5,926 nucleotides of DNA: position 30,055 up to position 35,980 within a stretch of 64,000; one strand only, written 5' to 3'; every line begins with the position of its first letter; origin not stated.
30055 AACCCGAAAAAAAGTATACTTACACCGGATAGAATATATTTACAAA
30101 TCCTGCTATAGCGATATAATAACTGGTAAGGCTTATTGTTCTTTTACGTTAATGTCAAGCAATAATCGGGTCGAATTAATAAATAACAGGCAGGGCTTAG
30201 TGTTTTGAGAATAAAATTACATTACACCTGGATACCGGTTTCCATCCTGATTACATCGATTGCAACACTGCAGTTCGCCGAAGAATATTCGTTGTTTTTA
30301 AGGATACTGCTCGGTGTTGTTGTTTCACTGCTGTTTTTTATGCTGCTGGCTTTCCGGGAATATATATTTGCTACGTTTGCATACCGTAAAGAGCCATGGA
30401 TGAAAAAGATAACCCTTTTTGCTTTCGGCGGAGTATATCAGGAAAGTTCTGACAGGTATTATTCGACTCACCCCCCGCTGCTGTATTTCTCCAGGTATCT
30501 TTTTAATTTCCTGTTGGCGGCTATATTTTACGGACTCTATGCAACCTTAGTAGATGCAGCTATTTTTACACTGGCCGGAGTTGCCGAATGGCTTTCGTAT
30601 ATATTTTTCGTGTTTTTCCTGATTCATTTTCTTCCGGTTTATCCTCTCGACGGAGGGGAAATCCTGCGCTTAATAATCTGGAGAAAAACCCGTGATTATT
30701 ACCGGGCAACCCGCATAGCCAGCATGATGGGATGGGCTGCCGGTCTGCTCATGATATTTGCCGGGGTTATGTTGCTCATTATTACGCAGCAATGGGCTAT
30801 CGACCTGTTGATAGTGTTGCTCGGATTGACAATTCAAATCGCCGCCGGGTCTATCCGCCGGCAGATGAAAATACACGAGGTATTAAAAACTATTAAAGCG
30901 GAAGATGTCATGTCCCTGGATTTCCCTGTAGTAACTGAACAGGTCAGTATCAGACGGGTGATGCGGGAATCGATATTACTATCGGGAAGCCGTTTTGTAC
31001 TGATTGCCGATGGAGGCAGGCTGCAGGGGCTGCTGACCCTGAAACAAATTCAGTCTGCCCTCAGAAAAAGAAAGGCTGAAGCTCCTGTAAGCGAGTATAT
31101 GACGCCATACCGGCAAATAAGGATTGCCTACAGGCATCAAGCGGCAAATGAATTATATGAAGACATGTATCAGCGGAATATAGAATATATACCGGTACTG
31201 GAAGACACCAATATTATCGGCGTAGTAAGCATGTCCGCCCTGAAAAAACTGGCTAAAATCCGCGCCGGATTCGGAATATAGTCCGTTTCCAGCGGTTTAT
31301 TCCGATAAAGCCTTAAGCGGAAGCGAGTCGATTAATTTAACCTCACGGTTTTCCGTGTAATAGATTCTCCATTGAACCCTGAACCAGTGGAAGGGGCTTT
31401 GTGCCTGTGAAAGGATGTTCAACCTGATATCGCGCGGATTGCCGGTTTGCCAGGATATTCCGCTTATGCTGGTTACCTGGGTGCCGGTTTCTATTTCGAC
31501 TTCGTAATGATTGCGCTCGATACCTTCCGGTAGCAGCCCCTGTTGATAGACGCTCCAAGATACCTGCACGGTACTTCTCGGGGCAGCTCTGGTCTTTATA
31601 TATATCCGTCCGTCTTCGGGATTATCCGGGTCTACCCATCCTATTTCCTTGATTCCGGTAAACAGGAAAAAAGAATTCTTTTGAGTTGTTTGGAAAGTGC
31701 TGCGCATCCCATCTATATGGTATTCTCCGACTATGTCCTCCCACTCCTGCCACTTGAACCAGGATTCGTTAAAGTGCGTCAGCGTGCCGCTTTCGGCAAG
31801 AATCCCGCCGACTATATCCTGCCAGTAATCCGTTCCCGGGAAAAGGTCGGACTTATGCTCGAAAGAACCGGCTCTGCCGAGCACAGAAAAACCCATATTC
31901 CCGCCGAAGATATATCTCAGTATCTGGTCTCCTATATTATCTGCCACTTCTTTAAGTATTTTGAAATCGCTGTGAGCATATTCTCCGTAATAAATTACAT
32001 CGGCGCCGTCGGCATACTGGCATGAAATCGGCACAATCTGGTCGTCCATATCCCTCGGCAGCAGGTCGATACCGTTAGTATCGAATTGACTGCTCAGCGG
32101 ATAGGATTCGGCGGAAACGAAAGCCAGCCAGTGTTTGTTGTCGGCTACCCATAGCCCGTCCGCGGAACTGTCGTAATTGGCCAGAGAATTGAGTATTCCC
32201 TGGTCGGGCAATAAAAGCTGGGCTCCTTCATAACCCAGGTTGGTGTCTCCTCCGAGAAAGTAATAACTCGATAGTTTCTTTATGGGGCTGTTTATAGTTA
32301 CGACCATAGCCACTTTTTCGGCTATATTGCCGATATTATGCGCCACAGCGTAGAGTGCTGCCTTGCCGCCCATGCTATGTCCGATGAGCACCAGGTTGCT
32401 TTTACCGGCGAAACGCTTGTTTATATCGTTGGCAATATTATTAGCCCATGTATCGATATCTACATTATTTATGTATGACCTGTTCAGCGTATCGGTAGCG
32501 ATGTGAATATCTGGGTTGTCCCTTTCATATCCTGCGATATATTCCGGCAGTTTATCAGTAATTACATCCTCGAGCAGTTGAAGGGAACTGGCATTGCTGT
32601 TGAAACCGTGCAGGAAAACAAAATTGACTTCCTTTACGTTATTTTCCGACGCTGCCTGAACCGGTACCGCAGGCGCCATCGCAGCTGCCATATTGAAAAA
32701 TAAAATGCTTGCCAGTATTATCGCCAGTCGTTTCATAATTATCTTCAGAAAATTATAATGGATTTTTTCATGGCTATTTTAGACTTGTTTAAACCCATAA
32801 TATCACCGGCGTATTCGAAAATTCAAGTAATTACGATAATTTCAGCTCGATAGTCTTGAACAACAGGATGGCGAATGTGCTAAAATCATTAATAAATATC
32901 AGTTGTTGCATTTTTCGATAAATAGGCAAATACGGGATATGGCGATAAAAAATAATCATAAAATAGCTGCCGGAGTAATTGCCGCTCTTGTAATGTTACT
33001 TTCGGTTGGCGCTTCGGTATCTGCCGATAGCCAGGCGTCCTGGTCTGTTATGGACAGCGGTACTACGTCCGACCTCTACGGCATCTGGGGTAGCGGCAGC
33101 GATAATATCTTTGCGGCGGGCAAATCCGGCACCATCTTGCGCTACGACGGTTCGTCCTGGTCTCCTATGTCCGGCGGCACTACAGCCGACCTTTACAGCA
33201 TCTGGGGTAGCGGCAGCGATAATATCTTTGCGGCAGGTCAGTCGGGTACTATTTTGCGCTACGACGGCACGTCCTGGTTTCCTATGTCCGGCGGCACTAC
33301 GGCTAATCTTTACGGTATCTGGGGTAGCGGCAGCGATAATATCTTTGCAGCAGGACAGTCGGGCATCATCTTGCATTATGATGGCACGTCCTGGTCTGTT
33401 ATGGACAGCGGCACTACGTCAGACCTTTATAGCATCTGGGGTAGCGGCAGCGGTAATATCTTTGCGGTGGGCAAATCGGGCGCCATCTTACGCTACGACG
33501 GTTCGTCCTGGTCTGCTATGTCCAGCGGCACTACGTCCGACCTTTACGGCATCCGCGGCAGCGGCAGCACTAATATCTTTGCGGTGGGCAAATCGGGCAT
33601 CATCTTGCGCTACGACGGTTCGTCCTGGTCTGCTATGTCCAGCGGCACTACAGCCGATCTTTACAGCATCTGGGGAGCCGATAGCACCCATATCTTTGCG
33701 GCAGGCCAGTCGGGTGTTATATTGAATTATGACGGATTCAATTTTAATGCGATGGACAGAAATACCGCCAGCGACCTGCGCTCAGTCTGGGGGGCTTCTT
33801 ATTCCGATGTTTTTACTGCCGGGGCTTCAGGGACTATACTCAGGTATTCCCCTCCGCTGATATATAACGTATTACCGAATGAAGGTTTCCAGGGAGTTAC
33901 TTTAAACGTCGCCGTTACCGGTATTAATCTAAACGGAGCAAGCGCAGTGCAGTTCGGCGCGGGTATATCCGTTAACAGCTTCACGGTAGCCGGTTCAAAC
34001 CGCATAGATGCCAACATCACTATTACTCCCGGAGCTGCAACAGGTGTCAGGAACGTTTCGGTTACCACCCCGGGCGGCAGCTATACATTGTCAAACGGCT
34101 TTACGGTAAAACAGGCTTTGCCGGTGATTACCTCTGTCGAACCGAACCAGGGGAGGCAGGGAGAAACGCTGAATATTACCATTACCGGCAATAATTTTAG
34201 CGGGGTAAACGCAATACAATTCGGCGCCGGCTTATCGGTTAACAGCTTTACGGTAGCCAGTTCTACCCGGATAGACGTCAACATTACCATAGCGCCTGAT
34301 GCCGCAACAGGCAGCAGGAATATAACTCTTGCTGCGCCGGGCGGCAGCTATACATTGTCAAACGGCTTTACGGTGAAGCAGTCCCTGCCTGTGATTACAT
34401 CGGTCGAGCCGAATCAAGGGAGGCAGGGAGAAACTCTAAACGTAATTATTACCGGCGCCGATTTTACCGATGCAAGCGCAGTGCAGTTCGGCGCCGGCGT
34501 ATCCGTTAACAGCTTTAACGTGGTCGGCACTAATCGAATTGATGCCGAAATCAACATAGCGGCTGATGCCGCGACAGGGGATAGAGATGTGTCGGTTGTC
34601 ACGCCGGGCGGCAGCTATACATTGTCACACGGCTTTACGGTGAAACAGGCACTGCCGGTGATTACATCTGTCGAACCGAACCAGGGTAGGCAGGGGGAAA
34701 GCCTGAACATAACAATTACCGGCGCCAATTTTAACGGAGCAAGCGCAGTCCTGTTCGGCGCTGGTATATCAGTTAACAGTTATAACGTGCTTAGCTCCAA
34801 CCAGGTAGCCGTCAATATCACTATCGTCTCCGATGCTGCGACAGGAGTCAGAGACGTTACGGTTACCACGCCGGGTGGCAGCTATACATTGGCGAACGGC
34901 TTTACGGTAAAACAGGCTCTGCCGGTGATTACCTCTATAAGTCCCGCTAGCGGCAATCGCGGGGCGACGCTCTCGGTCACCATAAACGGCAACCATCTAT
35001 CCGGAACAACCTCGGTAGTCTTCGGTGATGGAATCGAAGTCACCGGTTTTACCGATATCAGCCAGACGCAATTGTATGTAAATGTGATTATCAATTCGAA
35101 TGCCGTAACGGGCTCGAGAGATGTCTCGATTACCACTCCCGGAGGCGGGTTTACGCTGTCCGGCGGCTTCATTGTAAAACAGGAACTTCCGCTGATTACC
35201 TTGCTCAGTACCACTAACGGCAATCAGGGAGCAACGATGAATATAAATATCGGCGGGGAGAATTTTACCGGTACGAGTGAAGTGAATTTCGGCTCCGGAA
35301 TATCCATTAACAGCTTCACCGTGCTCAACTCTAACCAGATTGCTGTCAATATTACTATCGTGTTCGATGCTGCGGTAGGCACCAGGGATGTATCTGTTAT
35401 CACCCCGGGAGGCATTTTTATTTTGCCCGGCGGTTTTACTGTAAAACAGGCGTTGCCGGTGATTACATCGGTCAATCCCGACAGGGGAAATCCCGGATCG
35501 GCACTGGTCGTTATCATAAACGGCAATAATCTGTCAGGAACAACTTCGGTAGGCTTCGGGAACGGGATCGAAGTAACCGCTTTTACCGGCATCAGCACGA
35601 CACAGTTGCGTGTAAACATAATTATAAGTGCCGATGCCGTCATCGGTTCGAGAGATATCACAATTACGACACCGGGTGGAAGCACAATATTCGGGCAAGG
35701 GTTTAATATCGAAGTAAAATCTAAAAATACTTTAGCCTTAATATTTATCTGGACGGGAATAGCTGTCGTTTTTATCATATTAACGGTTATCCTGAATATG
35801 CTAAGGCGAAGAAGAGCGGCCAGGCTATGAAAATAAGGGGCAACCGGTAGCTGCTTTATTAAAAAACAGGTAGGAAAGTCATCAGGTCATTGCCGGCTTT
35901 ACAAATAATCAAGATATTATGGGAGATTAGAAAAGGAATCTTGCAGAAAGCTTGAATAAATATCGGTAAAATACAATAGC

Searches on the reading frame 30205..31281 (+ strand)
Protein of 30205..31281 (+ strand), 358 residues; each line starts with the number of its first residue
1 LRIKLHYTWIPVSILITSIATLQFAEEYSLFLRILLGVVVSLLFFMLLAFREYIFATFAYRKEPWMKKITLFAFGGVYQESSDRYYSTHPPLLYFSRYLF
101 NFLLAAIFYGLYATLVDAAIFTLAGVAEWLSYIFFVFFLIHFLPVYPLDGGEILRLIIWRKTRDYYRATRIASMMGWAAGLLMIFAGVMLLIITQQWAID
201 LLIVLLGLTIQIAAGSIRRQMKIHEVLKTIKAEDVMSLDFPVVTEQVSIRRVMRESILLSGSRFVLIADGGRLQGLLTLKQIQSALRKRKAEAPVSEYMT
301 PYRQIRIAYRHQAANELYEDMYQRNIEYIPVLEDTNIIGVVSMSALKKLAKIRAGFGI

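Call 71: search_protein_families(library=pfam, proteins=[window:30205-31281:+], max_evalue=0.00001)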
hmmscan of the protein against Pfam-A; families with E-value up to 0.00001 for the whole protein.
window:30205-31281:+ (358 aa): 1 family
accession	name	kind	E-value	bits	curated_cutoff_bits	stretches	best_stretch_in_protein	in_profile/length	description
PF00571.33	CBS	-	2.4e-09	37.8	24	0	295-348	1-53/57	CBS domain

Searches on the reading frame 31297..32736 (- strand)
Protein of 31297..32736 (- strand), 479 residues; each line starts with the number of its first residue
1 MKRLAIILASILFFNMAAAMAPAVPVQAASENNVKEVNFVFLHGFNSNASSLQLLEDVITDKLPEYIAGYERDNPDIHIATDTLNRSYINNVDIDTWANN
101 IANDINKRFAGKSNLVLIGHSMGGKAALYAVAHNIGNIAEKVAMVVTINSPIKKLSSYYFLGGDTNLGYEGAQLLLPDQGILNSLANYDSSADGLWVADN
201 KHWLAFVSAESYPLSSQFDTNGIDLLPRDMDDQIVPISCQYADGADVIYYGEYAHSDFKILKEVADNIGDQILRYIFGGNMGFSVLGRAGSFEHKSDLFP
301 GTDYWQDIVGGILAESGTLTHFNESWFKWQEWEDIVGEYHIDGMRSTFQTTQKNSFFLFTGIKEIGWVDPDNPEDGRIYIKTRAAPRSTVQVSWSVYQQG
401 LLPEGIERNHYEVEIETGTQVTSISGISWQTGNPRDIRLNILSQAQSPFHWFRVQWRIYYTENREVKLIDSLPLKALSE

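Call 71: search_protein_families(library=pfam, proteins=[window:31297-32736:-], max_evalue=0.00001)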
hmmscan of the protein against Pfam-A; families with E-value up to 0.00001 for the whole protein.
window:31297-32736:- (479 aa): 1 family
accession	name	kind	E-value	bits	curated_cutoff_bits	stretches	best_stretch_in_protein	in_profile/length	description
PF07819.20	PGAP1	-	7.9e-07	29.5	24.3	1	106-154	84-131/233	PGAP1-like alpha/beta domain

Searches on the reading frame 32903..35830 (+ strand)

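Call 71: search_protein_families(library=pfam, proteins=[window:32903-35830:+], max_evalue=0.00001)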
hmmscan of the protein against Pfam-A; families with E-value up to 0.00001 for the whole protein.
window:32903-35830:+ (975 aa): 4 families
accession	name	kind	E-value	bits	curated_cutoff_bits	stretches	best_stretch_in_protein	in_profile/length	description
PF09099.16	Qn_am_d_aIII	-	3.5e-38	130.2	22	2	587-654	4-69/82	Quinohemoprotein amine dehydrogenase, alpha subunit domain III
PF01833.30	TIG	-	4.7e-27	94.2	20.9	2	407-488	1-81/84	IPT/TIG domain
PF14870.12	PSII_BNR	-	1.7e-06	27.9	27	0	43-120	218-302/303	Photosynthesis system II assembly factor YCF48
PF20144.5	TIG_SUH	-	4.4e-06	27.2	24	0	769-811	6-45/94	TIG domain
